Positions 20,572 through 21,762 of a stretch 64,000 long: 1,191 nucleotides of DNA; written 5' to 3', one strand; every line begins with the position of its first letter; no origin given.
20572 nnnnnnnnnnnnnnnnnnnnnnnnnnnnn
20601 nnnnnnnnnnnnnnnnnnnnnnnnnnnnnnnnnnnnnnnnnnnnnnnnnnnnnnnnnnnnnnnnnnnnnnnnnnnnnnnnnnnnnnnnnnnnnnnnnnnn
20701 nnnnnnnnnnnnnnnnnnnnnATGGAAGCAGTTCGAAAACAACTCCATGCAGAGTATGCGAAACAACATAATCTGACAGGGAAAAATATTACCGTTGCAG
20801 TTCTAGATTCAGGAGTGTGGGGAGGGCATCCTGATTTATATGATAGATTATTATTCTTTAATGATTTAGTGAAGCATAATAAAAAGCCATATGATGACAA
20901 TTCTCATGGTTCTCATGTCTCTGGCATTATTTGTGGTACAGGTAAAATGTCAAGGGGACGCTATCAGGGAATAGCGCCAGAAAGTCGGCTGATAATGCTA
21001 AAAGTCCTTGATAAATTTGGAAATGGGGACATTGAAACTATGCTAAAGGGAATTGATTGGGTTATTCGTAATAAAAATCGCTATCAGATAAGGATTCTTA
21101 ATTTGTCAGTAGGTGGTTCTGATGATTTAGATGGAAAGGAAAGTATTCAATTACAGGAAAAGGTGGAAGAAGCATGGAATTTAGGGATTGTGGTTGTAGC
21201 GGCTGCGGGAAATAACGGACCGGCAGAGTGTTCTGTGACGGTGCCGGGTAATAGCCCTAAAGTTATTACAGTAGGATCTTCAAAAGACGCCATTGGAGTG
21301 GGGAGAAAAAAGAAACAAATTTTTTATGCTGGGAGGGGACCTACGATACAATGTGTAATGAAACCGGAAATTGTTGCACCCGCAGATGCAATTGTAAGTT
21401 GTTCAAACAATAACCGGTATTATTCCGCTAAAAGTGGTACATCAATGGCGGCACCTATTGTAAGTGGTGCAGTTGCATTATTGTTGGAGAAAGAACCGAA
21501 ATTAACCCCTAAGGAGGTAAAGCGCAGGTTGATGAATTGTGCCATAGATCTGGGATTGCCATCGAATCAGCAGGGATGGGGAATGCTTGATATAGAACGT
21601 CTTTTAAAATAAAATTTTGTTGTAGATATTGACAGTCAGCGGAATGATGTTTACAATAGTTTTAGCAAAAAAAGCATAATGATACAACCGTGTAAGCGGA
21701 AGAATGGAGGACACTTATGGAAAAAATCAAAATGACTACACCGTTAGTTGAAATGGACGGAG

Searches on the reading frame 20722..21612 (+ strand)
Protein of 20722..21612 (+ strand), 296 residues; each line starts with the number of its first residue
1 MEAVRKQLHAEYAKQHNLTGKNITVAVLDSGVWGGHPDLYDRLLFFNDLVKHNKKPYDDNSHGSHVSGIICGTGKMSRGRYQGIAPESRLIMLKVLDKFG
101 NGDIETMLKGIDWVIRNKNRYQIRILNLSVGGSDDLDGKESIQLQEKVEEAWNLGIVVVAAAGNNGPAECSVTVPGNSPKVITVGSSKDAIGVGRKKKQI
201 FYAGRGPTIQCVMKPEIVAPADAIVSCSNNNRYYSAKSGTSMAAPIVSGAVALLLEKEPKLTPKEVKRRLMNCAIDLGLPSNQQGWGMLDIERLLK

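Call 19: search_protein_families(library=pfam, proteins=[window:20722-21612:+], max_evalue=0.1)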
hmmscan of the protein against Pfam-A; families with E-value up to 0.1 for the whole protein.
window:20722-21612:+ (296 aa): 1 family
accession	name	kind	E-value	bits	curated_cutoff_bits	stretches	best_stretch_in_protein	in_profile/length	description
PF00082.27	Peptidase_S8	-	5e-54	184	21.8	1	20-287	1-288/288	Subtilase family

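Call 20: search_protein_families(library=ncbifam, proteins=[window:20722-21612:+], max_evalue=0.1)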
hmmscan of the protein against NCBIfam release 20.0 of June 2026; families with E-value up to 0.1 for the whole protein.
window:20722-21612:+ (296 aa): 10 families
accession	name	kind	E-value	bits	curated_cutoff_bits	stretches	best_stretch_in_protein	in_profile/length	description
TIGR03921.1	T7SS_mycosin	equivalog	7.6e-47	160.1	278.75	1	9-291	2-281/353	type VII secretion-associated serine protease mycosin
NF040809.1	germ_prot_CspBA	exception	2.7e-24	84.9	1250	2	171-293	395-520/1099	bifunctional germination protease/germinant receptor pseudoprotease CspBA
NF033595.1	denti_PrtP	equivalog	1.9e-18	66.4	300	2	146-279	357-483/606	dentilisin complex serine proteinase subunit PrtP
NF040808.2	CspC_non_triad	exception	3.2e-18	65.5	675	2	57-168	164-280/556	bile acid germinant receptor pseudoprotease CspC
NF049966.1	QH_SP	equivalog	5.2e-16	58.7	165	2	25-186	2-142/219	subtilisin-like serine protease QhpE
TIGR03895.1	protease_PatA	subfamily_domain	2e-14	53.3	421.05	1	62-275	1-201/606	PatA/PatG family cyanobactin maturation protease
NF042956.1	IteS_antiphage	equivalog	1.8e-13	49.7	900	1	20-261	254-518/747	S8 family anti-phage peptidase IteS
NF040553.1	SGO_0316_fam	subfamily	2.7e-13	48.5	1400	2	197-272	651-729/1486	SGO_0316/SGO_0317 family LPXTG-anchored serine peptidase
NF051851.1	AtpSerPepEprS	equivalog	8e-10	37.4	1700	1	155-295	224-363/988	autotransporter serine peptidase EprS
NF033865.1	fusolisin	equivalog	0.0044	15.2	999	1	75-273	180-378/1006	fusolisin family autotransporter serine protease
